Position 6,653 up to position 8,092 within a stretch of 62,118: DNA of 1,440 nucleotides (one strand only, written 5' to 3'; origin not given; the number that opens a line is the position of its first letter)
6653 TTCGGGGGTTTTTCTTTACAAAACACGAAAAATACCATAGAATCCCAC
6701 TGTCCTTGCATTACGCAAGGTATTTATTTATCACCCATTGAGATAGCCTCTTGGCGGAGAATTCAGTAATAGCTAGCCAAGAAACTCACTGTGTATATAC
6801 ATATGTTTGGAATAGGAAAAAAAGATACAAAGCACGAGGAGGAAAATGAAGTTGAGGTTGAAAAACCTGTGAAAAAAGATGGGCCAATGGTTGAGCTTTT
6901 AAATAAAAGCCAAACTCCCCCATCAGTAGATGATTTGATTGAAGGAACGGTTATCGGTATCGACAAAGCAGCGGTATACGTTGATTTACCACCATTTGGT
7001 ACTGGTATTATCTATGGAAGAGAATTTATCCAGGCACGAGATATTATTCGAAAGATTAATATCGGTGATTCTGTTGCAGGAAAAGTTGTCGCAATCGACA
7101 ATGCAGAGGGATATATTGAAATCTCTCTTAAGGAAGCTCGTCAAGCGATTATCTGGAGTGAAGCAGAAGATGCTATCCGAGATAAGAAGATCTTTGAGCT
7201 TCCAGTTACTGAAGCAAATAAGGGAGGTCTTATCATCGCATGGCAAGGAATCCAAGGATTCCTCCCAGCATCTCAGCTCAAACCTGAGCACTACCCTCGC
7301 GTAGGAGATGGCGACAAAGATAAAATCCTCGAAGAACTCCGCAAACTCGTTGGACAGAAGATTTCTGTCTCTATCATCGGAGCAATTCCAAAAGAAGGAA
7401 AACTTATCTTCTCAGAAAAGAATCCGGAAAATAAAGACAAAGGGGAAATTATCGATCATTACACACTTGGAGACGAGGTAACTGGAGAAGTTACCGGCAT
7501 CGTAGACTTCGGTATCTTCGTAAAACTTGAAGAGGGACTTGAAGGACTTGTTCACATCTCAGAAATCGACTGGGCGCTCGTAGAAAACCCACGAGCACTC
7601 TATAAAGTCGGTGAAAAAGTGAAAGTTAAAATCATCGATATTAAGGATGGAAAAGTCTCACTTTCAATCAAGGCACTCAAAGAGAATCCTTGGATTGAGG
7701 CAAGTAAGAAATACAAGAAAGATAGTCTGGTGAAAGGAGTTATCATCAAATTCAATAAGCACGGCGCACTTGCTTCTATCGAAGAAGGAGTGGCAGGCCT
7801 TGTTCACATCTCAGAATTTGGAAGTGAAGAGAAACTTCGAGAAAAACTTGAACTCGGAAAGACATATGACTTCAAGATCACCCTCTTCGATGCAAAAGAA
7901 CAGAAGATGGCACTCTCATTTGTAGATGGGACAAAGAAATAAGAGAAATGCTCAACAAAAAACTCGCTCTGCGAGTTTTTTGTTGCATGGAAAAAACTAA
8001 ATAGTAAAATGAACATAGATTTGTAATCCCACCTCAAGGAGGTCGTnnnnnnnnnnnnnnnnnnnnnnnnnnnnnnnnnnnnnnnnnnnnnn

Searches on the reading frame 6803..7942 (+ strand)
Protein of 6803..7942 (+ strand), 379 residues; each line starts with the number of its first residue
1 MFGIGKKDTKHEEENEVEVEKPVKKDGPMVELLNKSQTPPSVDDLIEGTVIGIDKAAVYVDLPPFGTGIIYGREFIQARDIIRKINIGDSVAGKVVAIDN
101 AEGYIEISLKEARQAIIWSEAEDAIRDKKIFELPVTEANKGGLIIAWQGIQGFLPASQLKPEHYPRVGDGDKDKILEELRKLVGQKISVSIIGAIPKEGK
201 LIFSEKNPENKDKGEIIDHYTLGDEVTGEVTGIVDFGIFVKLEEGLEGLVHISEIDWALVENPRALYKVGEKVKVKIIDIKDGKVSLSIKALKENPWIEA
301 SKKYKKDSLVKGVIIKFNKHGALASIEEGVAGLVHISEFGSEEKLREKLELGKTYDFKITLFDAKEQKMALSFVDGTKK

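Call 11: find_encoding_contigs(protein=window:6803-7942:+, flank=10000, max_places=10)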
Protein window:6803-7942:+ (379 aa): 14 contigs read that carry it; 10 places shown.
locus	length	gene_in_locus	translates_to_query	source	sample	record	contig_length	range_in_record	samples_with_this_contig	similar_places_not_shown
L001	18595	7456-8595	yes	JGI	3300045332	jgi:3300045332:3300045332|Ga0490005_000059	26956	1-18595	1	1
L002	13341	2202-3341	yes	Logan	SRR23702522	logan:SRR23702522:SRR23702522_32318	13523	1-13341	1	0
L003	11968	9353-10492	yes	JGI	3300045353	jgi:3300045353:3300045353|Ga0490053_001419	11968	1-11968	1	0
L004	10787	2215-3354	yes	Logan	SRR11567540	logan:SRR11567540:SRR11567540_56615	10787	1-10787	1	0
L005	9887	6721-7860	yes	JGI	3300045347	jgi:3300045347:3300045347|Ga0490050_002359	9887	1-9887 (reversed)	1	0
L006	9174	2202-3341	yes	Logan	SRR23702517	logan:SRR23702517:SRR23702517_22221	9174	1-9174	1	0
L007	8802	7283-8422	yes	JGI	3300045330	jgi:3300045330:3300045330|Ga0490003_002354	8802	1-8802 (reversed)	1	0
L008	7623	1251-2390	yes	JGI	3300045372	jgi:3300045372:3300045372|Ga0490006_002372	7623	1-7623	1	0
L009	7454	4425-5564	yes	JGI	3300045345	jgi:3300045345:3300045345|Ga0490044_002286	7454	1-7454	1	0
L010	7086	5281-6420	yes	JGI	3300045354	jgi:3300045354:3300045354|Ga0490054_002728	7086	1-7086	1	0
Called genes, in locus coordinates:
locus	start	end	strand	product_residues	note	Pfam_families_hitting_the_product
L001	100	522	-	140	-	PF18895:T4SS_pilin (weak)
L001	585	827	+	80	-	-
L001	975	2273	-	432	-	PF01547:SBP_bac_1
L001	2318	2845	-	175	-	PF01135:PCMT (weak), PF01209:Ubie_methyltran, PF08704:GCD14, PF05175:MTS (weak), PF13847:Methyltransf_31, PF08241:Methyltransf_11, PF08242:Methyltransf_12 (weak), PF13649:Methyltransf_25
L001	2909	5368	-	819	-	PF00521:DNA_topoisoIV, PF03989:DNA_gyraseA_C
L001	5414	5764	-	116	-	-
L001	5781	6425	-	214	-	PF13483:Lactamase_B_3, PF12706:Lactamase_B_2 (weak)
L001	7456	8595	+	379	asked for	PF00575:S1 (weak), PF21543:CvfB_2nd (faint), PF21710:Spt6_S1 (faint), PF23459:S1_RRP5 (faint), PF00575:S1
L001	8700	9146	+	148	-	-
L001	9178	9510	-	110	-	-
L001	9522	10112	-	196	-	PF01195:Pept_tRNA_hydro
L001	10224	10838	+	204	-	PF10502:Peptidase_S26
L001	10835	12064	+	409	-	PF03129:HGTP_anticodon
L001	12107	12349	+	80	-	-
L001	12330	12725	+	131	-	PF02130:YbeY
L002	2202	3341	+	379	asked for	PF00575:S1 (weak), PF21543:CvfB_2nd (faint), PF21710:Spt6_S1 (faint), PF23459:S1_RRP5 (faint), PF00575:S1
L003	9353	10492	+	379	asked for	PF00575:S1 (weak), PF21543:CvfB_2nd (faint), PF21710:Spt6_S1 (faint), PF23459:S1_RRP5 (faint), PF00575:S1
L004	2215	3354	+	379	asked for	PF00575:S1 (weak), PF21543:CvfB_2nd (faint), PF21710:Spt6_S1 (faint), PF23459:S1_RRP5 (faint), PF00575:S1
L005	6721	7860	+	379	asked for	PF00575:S1 (weak), PF21543:CvfB_2nd (faint), PF21710:Spt6_S1 (faint), PF23459:S1_RRP5 (faint), PF00575:S1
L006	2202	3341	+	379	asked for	PF00575:S1 (weak), PF21543:CvfB_2nd (faint), PF21710:Spt6_S1 (faint), PF23459:S1_RRP5 (faint), PF00575:S1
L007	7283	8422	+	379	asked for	PF00575:S1 (weak), PF21543:CvfB_2nd (faint), PF21710:Spt6_S1 (faint), PF23459:S1_RRP5 (faint), PF00575:S1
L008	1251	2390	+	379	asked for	PF00575:S1 (weak), PF21543:CvfB_2nd (faint), PF21710:Spt6_S1 (faint), PF23459:S1_RRP5 (faint), PF00575:S1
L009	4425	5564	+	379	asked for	PF00575:S1 (weak), PF21543:CvfB_2nd (faint), PF21710:Spt6_S1 (faint), PF23459:S1_RRP5 (faint), PF00575:S1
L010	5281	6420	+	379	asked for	PF00575:S1 (weak), PF21543:CvfB_2nd (faint), PF21710:Spt6_S1 (faint), PF23459:S1_RRP5 (faint), PF00575:S1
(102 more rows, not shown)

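Call 14: find_homologous_proteins(query=window:6803-7942:+, max_evalue=1e-20)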
Query window:6803-7942:+ (379 aa): 8000 proteins with E <= 1e-20 among 8000 candidates; the best 120 are listed.
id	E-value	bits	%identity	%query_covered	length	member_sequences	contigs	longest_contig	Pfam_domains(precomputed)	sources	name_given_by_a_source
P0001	3.6e-240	814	100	100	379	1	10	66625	PF21543.4,PF00575.30,PF23459.2,PF21710.4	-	-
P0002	1.5e-239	812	100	100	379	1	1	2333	PF21543.4,PF00575.30,PF23459.2,PF21710.4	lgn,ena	-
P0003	1.7e-239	812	100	100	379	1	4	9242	PF21543.4,PF00575.30,PF23459.2,PF21710.4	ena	-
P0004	6.9e-210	715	88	100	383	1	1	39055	PF21543.4,PF00575.30,PF23459.2,PF21710.4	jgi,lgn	jgi:small subunit ribosomal protein S1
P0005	2.7e-202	690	88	94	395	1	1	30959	PF21543.4,PF00575.30,PF23459.2,PF21710.4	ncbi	-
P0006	2.0e-201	687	83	98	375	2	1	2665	PF21543.4,PF00575.30,PF23459.2,PF21710.4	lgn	-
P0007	6.3e-200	682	85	98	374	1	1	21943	PF21543.4,PF00575.30,PF23459.2,PF21710.4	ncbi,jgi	jgi:small subunit ribosomal protein S1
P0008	2.0e-198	677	83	99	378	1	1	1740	PF00575.30,PF23459.2,PF21710.4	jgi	jgi:small subunit ribosomal protein S1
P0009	8.9e-198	675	82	99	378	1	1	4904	PF00575.30,PF23459.2,PF21710.4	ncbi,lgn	-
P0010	1.7e-197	674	82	99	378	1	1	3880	PF00575.30,PF23459.2,PF21710.4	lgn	-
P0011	1.8e-197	674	84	95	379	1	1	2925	PF21543.4,PF00575.30,PF23459.2,PF21710.4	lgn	-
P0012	4.6e-196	669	82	99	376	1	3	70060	PF21543.4,PF00575.30,PF23459.2,PF21710.4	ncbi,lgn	-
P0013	2.8e-195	666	83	95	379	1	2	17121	PF00575.30,PF23459.2,PF21710.4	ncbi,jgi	-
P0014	7.5e-195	665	84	94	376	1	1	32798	PF00575.30,PF23459.2,PF21710.4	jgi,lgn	-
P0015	8.0e-195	665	84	94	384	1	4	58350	PF00575.30,PF23459.2,PF21710.4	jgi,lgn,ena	-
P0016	1.0e-194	665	85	94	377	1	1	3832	PF21543.4,PF00575.30,PF23459.2,PF21710.4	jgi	jgi:small subunit ribosomal protein S1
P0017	1.1e-194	665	81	99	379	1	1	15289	PF21543.4,PF00575.30,PF23459.2,PF21710.4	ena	-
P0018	3.7e-194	663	91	89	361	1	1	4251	PF21543.4,PF00575.30,PF23459.2,PF21710.4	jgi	jgi:small subunit ribosomal protein S1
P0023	1.1e-192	658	84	94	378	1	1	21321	PF21543.4,PF00575.30,PF23459.2,PF21710.4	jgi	jgi:small subunit ribosomal protein S1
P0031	4.7e-190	649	79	97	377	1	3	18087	PF21543.4,PF00575.30,PF23459.2,PF21710.4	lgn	-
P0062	3.8e-185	633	78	99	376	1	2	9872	PF21543.4,PF00575.30,PF23459.2,PF21710.4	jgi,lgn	-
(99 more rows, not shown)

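Call 16: find_related_loci(query=window:6803-7942:+, collection=genome_contigs, flank=4000)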
Query window:6803-7942:+ (379 aa) in genome_contigs; peptide patterns used: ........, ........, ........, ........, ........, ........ (x = any residue, [..] = any of these).
496 stretches matched a pattern; 351 encode a relative of the query (tblastn E <= 1e-3); the best 80 are kept; 80 distinct loci.
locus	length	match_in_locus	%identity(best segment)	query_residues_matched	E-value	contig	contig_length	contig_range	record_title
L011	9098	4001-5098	86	7-374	0e+0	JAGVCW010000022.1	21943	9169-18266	MAG: Candidatus Paceibacterota bacterium isolate WC_11 c_000000095933, whole genome shotgun sequence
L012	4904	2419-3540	82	6-379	0e+0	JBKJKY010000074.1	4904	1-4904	MAG: Parcubacteria group bacterium isolate ant_bin.260 k117_4776955, whole genome shotgun sequence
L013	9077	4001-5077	83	21-379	0e+0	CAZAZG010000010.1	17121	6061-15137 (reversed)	MAG TPA_asm: uncultured Candidatus Saccharibacteria bacterium isolate SRP128246_co1_329 genome assembly, contig: NODE_72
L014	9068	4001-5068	84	23-378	0e+0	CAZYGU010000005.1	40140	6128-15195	MAG TPA_asm: uncultured Candidatus Saccharibacteria bacterium isolate SRP278252_co2_822 genome assembly, contig: NODE_18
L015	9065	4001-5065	83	24-378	0e+0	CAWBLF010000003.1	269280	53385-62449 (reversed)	MAG: uncultured bacterium isolate MFD04428.bin.2.39 genome assembly, contig: contig_54485, whole genome shotgun sequence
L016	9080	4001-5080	81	20-379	0e+0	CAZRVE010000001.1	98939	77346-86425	MAG TPA_asm: uncultured Candidatus Saccharibacteria bacterium isolate SRP302447_co1_195 genome assembly, contig: NODE_74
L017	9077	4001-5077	82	20-378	0e+0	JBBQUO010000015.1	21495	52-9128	MAG: Candidatus Paceibacteria bacterium isolate Co_metawrap_1931 Cmw_1931_k141_126070_length_21495_cov_8.9985, whole gen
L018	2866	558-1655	80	13-379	0e+0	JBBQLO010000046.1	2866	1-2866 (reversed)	MAG: Parcubacteria group bacterium isolate Co_metawrap_489 Cmw_489_k141_706635_length_2866_cov_9.9736, whole genome shot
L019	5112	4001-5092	79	16-379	0e+0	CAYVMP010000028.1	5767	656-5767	MAG TPA_asm: uncultured Candidatus Saccharibacteria bacterium isolate SRP278252_co1_28 genome assembly, contig: NODE_272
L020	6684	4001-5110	76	7-379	0e+0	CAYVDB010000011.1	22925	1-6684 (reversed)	MAG TPA_asm: uncultured Candidatus Saccharibacteria bacterium isolate SRP287051_co2_78 genome assembly, contig: NODE_450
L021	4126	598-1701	79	12-379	0e+0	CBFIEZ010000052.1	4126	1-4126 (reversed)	MAG: Minisyncoccia bacterium isolate Co_bin_508_permissive genome assembly, contig: Co_bin_508_permissive_c52, whole gen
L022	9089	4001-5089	77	14-379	0e+0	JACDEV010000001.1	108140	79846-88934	MAG: Patescibacteria group bacterium isolate MGR_bin369 SD2903_NODE_7_length_108140_cov_1.388129, whole genome shotgun s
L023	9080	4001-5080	78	12-374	0e+0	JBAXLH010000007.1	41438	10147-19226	MAG: bacterium isolate ELA422 MAG422_7, whole genome shotgun sequence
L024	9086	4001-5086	79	13-375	0e+0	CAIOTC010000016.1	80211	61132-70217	uncultured bacterium isolate AlinenLipids_bin-2248 genome assembly, contig: bin-2248:16/24, whole genome shotgun sequenc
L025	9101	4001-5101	78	10-375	0e+0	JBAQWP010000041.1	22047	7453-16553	MAG: Minisyncoccia bacterium isolate MFD03290_ilm_asm_bin18 k127_295698, whole genome shotgun sequence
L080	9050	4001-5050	78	26-375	8e-179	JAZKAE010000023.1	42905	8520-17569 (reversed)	MAG: Patescibacteria group bacterium isolate ADI_H3L2_1_122_18_3-bin007_1 ADIH3L21_B007_1_000000000023, whole genome sho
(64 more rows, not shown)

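Call 25: find_encoding_contigs(protein=P0004, flank=6000, max_places=3)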
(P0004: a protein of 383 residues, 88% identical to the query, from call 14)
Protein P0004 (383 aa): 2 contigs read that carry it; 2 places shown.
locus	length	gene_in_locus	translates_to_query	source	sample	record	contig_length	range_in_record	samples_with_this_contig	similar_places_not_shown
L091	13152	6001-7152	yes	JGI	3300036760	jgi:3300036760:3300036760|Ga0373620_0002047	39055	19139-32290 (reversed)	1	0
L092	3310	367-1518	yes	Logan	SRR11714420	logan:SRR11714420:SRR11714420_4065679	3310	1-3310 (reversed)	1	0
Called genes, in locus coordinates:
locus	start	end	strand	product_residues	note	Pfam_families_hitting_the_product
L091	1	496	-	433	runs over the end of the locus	PF01547:SBP_bac_1, PF13416:SBP_bac_8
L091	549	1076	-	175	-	PF01135:PCMT, PF01209:Ubie_methyltran, PF08704:GCD14, PF13489:Methyltransf_23, PF13847:Methyltransf_31, PF08241:Methyltransf_11, PF08242:Methyltransf_12, PF13649:Methyltransf_25, +2 more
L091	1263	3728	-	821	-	PF00521:DNA_topoisoIV, PF03989:DNA_gyraseA_C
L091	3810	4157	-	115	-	-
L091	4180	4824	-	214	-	PF13483:Lactamase_B_3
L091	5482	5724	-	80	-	-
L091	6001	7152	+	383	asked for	PF00575:S1 (weak), PF21543:CvfB_2nd (faint), PF21710:Spt6_S1 (faint), PF23459:S1_RRP5 (faint), PF00575:S1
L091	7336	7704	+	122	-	-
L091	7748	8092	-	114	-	-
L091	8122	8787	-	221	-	PF01195:Pept_tRNA_hydro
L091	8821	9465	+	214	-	PF10502:Peptidase_S26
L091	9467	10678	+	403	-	PF03129:HGTP_anticodon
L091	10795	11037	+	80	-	-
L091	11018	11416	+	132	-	PF02130:YbeY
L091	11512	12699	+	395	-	PF11104:PilM_2, PF02491:SHS2_FTSA, PF14450:FtsA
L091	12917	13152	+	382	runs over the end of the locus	PF00091:Tubulin, PF12327:FtsZ_C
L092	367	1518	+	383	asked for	PF00575:S1 (weak), PF21543:CvfB_2nd (faint), PF21710:Spt6_S1 (faint), PF23459:S1_RRP5 (faint), PF00575:S1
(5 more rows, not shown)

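Call 26: find_encoding_contigs(protein=P0005, flank=6000, max_places=3)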
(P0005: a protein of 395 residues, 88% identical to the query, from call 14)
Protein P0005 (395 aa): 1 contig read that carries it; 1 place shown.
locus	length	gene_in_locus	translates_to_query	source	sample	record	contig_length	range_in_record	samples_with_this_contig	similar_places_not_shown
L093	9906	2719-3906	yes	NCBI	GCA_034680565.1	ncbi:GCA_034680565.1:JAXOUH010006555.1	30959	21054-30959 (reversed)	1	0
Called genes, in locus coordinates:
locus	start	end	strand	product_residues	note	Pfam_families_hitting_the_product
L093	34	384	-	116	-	-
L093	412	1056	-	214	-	PF13483:Lactamase_B_3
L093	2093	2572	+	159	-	-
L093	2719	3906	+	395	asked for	PF00575:S1 (weak), PF21710:Spt6_S1 (faint), PF23459:S1_RRP5 (faint), PF21543:CvfB_2nd (faint), PF00575:S1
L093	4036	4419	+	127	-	-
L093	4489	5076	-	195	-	PF01195:Pept_tRNA_hydro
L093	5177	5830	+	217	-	PF10502:Peptidase_S26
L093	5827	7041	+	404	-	PF03129:HGTP_anticodon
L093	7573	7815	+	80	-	-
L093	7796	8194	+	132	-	PF02130:YbeY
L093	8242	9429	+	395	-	PF02491:SHS2_FTSA, PF11104:PilM_2 (weak), PF14450:FtsA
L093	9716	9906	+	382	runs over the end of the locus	PF00091:Tubulin, PF12327:FtsZ_C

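Call 27: find_encoding_contigs(protein=P0018, flank=6000, max_places=3)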
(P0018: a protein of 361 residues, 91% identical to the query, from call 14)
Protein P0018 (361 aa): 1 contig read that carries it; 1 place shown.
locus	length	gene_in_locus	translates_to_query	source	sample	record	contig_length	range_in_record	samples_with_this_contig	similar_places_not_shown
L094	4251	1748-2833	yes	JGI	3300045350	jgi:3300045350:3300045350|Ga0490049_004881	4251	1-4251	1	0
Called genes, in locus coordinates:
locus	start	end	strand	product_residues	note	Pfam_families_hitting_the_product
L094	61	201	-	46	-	-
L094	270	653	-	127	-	-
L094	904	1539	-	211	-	PF13483:Lactamase_B_3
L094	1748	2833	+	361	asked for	PF00575:S1 (weak), PF21543:CvfB_2nd (faint), PF21710:Spt6_S1 (faint), PF23459:S1_RRP5 (faint), PF00575:S1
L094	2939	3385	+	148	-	-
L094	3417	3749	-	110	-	-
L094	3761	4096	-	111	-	PF01195:Pept_tRNA_hydro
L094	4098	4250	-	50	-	?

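Call 48: find_encoding_contigs(protein=P0014, flank=3000, max_places=4)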
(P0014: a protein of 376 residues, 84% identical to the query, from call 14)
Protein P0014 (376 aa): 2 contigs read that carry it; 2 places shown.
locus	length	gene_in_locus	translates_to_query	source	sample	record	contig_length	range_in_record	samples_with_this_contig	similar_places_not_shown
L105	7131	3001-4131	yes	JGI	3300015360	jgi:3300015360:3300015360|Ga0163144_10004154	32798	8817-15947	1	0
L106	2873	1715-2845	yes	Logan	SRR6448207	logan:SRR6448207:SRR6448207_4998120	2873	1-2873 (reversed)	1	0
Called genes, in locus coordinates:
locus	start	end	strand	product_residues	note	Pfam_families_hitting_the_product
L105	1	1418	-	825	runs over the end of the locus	PF00521:DNA_topoisoIV, PF03989:DNA_gyraseA_C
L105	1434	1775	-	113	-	-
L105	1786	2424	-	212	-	PF13483:Lactamase_B_3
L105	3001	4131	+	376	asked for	PF00575:S1 (weak), PF21710:Spt6_S1 (faint), PF23459:S1_RRP5 (faint), PF00575:S1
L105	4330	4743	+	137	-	-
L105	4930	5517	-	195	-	PF01195:Pept_tRNA_hydro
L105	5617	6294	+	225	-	PF10502:Peptidase_S26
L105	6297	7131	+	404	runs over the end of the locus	PF03129:HGTP_anticodon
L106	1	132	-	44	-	?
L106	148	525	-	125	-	-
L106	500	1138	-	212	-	PF13483:Lactamase_B_3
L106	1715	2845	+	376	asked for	PF00575:S1 (weak), PF21710:Spt6_S1 (faint), PF23459:S1_RRP5 (faint), PF00575:S1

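Call 49: find_encoding_contigs(protein=P0015, flank=3000, max_places=4)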
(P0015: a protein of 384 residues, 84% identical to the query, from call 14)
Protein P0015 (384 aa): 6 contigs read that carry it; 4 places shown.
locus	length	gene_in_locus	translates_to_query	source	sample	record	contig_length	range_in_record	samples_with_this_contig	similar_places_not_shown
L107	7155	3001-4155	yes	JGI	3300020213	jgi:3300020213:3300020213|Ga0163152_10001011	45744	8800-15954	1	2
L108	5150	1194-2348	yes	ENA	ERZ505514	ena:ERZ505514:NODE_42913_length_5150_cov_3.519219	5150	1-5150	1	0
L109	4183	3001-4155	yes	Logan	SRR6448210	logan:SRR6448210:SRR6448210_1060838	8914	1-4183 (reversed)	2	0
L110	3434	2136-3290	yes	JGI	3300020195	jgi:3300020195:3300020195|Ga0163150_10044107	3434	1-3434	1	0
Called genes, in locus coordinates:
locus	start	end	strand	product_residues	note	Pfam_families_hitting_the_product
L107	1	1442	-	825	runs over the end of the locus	PF00521:DNA_topoisoIV, PF03989:DNA_gyraseA_C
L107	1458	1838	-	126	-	-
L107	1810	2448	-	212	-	PF13483:Lactamase_B_3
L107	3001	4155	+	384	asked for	PF00575:S1 (weak), PF21710:Spt6_S1 (faint), PF23459:S1_RRP5 (faint), PF00575:S1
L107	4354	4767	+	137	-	-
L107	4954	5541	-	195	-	PF01195:Pept_tRNA_hydro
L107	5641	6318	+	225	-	PF10502:Peptidase_S26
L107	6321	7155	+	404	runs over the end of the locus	PF03129:HGTP_anticodon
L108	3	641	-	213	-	?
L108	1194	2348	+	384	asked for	PF00575:S1 (weak), PF21710:Spt6_S1 (faint), PF23459:S1_RRP5 (faint), PF00575:S1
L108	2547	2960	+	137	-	-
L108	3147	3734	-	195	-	PF01195:Pept_tRNA_hydro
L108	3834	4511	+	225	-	PF10502:Peptidase_S26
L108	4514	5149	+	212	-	?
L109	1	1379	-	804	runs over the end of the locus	PF00521:DNA_topoisoIV, PF03989:DNA_gyraseA_C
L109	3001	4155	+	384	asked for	PF00575:S1 (weak), PF21710:Spt6_S1 (faint), PF23459:S1_RRP5 (faint), PF00575:S1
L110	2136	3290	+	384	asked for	PF00575:S1 (weak), PF21710:Spt6_S1 (faint), PF23459:S1_RRP5 (faint), PF00575:S1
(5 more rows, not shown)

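Call 50: find_encoding_contigs(protein=P0016, flank=3000, max_places=4)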
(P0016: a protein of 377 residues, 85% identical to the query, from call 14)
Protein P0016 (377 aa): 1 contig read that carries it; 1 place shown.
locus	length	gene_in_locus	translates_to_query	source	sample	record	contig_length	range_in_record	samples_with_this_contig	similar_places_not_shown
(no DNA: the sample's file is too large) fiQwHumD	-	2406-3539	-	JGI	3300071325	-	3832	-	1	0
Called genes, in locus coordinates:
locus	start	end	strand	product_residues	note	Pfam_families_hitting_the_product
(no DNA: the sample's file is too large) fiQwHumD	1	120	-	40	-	?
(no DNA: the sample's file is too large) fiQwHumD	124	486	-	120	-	-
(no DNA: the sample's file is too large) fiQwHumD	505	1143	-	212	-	PF13483:Lactamase_B_3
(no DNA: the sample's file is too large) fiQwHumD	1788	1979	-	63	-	-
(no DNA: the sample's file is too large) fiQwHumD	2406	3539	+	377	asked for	PF21710:Spt6_S1 (faint), PF00575:S1, PF21543:CvfB_2nd (faint), PF23459:S1_RRP5 (faint), PF00575:S1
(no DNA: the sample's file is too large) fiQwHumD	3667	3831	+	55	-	?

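Call 51: find_encoding_contigs(protein=P0023, flank=3000, max_places=4)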
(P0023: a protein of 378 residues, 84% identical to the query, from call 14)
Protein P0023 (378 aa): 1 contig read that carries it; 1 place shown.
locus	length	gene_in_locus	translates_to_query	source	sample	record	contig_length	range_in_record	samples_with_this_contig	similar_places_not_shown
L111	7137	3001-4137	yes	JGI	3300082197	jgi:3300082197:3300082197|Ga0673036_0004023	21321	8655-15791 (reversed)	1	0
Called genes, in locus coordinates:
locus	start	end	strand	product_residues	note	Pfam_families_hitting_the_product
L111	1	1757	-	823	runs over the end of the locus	PF00521:DNA_topoisoIV, PF03989:DNA_gyraseA_C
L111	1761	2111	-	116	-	-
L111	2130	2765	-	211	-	PF13483:Lactamase_B_3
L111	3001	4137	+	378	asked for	PF21543:CvfB_2nd (faint), PF00575:S1 (weak), PF21710:Spt6_S1 (faint), PF23459:S1_RRP5 (faint), PF00575:S1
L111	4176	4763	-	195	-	PF01195:Pept_tRNA_hydro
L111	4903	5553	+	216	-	PF10502:Peptidase_S26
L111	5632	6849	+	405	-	PF03129:HGTP_anticodon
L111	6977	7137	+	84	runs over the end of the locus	-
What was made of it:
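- There is presence/absence variation among the closer relatives (calls 27, 51).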

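Call 64: search_protein_families(library=pfam, proteins=[L093:2093-2572:+, L091:5482-5724:-, L080:3200-3748:+], max_evalue=0.01)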
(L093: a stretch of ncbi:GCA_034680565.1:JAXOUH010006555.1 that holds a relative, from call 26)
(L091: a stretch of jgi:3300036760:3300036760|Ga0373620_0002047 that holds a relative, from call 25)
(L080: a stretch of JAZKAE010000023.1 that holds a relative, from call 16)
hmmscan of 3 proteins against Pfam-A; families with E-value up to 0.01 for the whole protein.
L093:2093-2572:+ (159 aa): 1 family
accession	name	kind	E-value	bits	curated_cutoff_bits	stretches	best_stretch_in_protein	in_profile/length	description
PF02369.22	Big_1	-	0.0042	17.6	34.9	1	64-135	20-87/93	Bacterial Ig-like domain (group 1)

L091:5482-5724:- (80 aa): 0 families

L080:3200-3748:+ (182 aa): 0 families

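Call 71: find_encoding_contigs(protein=P0003, flank=2500, max_places=6)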
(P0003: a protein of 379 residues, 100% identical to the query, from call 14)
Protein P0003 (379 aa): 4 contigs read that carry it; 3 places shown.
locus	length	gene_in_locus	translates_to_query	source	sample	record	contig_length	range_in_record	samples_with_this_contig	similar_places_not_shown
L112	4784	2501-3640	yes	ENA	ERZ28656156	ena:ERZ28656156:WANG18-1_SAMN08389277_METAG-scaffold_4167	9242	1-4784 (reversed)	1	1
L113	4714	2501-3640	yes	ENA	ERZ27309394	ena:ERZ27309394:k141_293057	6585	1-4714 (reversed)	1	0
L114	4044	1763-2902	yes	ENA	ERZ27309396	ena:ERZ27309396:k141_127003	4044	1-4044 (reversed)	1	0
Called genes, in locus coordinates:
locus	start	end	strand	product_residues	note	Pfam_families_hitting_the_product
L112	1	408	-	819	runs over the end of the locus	PF00521:DNA_topoisoIV, PF03989:DNA_gyraseA_C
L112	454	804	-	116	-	-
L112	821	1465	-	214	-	PF13483:Lactamase_B_3, PF12706:Lactamase_B_2 (weak)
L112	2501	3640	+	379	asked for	PF00575:S1 (weak), PF21543:CvfB_2nd (faint), PF21710:Spt6_S1 (faint), PF23459:S1_RRP5 (faint), PF00575:S1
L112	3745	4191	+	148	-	-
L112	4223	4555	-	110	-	-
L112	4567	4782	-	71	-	?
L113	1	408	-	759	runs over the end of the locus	?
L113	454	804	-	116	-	-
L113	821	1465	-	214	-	PF13483:Lactamase_B_3, PF12706:Lactamase_B_2 (weak)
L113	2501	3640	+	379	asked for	PF00575:S1 (weak), PF21543:CvfB_2nd (faint), PF21710:Spt6_S1 (faint), PF23459:S1_RRP5 (faint), PF00575:S1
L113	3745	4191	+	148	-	-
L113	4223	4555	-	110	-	-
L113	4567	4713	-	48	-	?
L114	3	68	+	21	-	?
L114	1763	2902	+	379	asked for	PF00575:S1 (weak), PF21543:CvfB_2nd (faint), PF21710:Spt6_S1 (faint), PF23459:S1_RRP5 (faint), PF00575:S1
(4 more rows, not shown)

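Call 72: find_encoding_contigs(protein=P0062, flank=2500, max_places=3)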
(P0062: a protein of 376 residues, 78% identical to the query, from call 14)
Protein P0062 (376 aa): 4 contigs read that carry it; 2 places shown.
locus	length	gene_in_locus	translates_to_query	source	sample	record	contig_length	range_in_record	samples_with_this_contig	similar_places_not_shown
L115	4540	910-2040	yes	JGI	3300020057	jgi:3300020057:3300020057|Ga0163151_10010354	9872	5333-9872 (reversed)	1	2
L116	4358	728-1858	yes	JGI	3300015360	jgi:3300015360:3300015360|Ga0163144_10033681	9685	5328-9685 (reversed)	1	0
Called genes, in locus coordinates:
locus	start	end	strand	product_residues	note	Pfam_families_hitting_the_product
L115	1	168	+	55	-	?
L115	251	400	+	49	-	-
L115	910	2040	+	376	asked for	PF21543:CvfB_2nd (faint), PF00575:S1 (weak), PF21710:Spt6_S1 (faint), PF23459:S1_RRP5 (faint), PF00575:S1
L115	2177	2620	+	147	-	-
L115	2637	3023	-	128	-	-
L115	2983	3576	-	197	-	PF01195:Pept_tRNA_hydro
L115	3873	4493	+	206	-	PF10502:Peptidase_S26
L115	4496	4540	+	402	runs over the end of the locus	PF03129:HGTP_anticodon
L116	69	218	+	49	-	-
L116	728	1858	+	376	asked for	PF21543:CvfB_2nd (faint), PF00575:S1 (weak), PF21710:Spt6_S1 (faint), PF23459:S1_RRP5 (faint), PF00575:S1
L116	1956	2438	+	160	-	-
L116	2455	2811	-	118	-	-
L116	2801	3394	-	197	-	PF01195:Pept_tRNA_hydro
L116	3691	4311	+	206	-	PF10502:Peptidase_S26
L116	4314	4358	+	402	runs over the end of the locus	PF03129:HGTP_anticodon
